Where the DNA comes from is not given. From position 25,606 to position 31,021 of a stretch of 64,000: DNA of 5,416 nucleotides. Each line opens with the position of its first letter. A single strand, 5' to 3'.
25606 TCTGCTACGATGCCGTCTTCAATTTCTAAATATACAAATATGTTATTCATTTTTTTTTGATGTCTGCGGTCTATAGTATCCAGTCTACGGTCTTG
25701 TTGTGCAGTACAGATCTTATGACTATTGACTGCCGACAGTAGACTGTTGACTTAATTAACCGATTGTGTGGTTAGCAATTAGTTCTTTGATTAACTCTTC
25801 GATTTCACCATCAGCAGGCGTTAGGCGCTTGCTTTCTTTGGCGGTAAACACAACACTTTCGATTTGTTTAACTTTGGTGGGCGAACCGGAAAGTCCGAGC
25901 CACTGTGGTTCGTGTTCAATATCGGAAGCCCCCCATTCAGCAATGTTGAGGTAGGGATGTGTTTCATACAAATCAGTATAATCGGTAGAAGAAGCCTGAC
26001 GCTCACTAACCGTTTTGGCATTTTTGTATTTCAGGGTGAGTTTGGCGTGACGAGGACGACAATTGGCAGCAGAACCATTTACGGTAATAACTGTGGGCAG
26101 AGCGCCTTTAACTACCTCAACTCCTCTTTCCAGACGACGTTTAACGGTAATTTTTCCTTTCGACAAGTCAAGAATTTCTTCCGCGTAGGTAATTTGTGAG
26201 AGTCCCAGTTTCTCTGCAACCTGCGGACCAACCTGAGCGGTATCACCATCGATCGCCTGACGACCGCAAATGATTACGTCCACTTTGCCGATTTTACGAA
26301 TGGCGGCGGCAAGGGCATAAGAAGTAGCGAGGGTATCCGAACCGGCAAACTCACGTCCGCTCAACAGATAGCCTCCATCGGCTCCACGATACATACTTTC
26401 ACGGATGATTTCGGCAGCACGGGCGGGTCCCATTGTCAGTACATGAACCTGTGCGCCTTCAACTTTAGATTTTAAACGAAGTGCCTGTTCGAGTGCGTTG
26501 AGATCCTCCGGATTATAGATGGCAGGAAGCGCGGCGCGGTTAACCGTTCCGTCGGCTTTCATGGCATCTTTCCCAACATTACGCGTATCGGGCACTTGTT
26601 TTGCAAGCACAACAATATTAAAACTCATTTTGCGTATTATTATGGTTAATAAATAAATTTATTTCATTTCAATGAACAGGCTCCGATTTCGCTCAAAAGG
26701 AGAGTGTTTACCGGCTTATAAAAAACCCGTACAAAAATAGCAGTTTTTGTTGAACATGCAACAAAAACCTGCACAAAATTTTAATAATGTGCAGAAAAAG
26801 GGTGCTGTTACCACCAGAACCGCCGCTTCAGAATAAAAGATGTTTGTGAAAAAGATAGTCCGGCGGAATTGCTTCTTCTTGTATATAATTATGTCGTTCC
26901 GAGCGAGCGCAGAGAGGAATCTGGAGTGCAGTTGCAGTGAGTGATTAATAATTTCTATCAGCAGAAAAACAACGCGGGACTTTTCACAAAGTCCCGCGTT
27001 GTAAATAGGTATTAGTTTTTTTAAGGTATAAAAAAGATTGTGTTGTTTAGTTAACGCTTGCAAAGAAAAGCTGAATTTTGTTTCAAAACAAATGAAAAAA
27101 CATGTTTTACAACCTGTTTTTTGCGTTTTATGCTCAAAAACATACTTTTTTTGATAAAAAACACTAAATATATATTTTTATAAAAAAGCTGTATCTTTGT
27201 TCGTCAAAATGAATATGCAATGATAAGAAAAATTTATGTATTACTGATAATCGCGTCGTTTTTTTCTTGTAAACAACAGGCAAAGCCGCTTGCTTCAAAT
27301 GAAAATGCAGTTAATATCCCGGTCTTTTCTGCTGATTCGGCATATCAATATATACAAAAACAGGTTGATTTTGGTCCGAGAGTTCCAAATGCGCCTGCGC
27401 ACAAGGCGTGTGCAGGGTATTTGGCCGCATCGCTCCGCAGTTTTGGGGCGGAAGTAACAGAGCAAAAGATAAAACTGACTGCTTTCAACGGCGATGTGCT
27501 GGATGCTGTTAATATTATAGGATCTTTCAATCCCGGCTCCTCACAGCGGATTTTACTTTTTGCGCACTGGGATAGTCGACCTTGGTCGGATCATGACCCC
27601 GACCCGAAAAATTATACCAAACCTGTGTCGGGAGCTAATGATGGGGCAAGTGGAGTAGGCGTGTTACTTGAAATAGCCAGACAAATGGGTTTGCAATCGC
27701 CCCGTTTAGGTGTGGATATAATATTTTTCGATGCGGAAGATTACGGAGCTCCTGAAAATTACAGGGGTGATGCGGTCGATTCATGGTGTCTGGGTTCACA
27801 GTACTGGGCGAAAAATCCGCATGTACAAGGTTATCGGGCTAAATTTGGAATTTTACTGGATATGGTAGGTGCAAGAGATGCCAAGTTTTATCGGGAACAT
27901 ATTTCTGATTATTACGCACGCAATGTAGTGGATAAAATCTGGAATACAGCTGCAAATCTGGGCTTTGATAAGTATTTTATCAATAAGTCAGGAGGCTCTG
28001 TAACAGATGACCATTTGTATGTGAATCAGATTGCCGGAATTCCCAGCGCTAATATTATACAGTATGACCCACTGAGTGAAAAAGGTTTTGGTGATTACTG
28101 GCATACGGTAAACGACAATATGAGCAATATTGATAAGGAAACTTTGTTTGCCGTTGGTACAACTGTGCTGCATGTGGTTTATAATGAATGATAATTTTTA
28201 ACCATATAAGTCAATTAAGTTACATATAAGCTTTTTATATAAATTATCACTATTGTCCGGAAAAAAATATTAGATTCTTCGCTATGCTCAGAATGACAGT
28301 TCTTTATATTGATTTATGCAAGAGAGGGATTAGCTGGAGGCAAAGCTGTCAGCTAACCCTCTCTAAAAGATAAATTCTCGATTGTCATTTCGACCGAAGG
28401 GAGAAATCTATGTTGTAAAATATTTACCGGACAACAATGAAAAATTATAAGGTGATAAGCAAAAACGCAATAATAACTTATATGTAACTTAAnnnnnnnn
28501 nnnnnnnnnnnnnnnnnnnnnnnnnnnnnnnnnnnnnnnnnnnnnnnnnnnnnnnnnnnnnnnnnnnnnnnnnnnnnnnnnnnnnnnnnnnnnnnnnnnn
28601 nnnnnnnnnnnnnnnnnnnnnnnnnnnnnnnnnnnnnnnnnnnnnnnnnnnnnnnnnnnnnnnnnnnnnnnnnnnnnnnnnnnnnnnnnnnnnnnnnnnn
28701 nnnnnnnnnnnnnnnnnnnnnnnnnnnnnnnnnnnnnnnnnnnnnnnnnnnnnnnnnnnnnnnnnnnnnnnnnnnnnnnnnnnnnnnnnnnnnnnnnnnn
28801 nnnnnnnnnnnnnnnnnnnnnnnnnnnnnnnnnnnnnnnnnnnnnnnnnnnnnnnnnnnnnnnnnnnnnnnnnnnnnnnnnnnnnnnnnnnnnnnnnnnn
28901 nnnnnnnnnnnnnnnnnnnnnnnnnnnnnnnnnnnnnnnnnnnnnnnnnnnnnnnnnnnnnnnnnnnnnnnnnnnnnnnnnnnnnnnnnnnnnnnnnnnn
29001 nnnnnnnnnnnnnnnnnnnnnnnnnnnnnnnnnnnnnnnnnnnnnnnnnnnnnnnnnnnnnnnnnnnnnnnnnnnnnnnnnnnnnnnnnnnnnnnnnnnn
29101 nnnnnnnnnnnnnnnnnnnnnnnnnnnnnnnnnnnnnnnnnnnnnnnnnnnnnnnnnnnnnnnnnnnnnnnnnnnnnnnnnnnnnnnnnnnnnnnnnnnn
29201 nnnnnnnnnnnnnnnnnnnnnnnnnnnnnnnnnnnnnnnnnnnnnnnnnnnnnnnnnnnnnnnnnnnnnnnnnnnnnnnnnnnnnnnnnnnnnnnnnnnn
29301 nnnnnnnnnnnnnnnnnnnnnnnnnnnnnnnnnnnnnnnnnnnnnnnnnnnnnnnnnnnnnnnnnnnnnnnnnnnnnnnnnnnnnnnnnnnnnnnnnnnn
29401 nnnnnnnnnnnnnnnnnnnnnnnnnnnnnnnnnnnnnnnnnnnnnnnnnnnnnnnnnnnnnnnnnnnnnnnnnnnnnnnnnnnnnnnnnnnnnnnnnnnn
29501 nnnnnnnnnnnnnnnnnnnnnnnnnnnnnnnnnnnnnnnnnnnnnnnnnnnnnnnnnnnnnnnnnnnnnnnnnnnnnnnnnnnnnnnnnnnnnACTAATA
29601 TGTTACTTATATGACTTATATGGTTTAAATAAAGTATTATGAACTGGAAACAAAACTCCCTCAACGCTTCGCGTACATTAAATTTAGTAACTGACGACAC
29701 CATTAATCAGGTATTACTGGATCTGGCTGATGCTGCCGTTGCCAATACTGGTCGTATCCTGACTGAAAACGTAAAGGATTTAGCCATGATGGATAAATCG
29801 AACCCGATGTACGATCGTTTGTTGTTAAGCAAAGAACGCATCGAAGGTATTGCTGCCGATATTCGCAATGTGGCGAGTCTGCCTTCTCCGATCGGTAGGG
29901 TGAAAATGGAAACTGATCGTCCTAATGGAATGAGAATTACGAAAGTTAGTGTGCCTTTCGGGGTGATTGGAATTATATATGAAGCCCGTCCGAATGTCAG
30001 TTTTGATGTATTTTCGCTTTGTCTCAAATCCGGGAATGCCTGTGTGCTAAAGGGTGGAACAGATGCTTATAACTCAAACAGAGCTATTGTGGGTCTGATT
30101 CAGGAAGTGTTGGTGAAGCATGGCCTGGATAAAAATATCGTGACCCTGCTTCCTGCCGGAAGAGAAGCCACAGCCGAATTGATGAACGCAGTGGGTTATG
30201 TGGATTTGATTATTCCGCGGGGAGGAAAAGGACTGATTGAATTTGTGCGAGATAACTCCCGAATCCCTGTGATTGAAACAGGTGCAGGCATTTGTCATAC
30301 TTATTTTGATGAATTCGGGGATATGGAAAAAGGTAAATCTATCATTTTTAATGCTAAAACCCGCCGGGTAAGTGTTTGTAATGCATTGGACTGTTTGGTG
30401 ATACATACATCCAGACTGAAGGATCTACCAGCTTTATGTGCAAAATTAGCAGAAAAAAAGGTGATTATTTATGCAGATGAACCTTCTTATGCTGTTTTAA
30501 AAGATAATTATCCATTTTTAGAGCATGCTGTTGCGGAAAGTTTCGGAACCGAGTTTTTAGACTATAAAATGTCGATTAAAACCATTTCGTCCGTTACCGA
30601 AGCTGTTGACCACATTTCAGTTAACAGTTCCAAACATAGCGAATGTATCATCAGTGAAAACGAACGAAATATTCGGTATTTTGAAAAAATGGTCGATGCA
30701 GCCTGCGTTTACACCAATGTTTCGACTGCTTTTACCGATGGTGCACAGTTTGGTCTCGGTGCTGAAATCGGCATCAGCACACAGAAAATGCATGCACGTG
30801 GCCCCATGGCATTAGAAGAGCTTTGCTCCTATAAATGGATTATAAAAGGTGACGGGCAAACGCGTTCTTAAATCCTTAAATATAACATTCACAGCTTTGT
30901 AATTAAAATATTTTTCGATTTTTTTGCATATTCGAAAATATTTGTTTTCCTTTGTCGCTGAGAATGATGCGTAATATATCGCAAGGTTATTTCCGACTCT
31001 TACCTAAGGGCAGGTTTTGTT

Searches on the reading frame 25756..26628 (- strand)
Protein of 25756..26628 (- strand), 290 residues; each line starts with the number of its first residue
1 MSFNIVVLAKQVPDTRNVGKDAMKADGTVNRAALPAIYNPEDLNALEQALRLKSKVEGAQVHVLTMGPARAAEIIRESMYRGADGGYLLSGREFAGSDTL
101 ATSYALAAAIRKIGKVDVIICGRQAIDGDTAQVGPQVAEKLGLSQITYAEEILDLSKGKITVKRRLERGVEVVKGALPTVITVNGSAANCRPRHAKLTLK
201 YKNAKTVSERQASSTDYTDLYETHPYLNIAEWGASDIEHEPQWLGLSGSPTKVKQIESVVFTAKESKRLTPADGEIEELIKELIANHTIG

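Call 6: search_protein_families(library=pfam, proteins=[window:25756-26628:-], max_evalue=0.01)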
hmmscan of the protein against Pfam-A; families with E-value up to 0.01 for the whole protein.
window:25756-26628:- (290 aa): 1 family
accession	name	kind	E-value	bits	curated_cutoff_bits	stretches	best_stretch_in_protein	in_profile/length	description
PF01012.27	ETF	-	2.1e-40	138.9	26.7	1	27-192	2-164/181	Electron transfer flavoprotein domain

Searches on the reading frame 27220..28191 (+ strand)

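Call 6: search_protein_families(library=pfam, proteins=[window:27220-28191:+], max_evalue=0.01)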
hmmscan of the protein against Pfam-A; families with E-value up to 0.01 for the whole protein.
window:27220-28191:+ (323 aa): 1 family
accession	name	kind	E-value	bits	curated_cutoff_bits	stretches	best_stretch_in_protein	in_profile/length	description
PF04389.22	Peptidase_M28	-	3.4e-38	131.8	21.3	1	98-320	1-193/193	Peptidase family M28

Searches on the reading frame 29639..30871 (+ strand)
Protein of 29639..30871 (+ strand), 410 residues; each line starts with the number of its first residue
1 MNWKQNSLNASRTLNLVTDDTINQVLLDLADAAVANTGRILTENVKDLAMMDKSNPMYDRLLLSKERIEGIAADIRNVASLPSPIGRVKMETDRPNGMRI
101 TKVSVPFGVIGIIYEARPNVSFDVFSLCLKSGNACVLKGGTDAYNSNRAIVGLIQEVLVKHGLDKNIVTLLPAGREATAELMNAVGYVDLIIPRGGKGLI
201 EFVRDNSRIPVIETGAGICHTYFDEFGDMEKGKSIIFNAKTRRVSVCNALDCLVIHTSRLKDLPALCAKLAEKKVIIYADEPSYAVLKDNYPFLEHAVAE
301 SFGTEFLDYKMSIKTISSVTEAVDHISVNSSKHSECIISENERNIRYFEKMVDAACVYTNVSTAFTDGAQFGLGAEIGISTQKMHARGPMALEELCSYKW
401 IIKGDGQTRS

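Call 6: search_protein_families(library=pfam, proteins=[window:29639-30871:+], max_evalue=0.01)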
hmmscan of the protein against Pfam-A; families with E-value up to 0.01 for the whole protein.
window:29639-30871:+ (410 aa): 1 family
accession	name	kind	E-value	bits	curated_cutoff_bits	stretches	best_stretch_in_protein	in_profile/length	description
PF00171.27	Aldedh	-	1e-07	31.3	23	1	34-196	57-214/461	Aldehyde dehydrogenase family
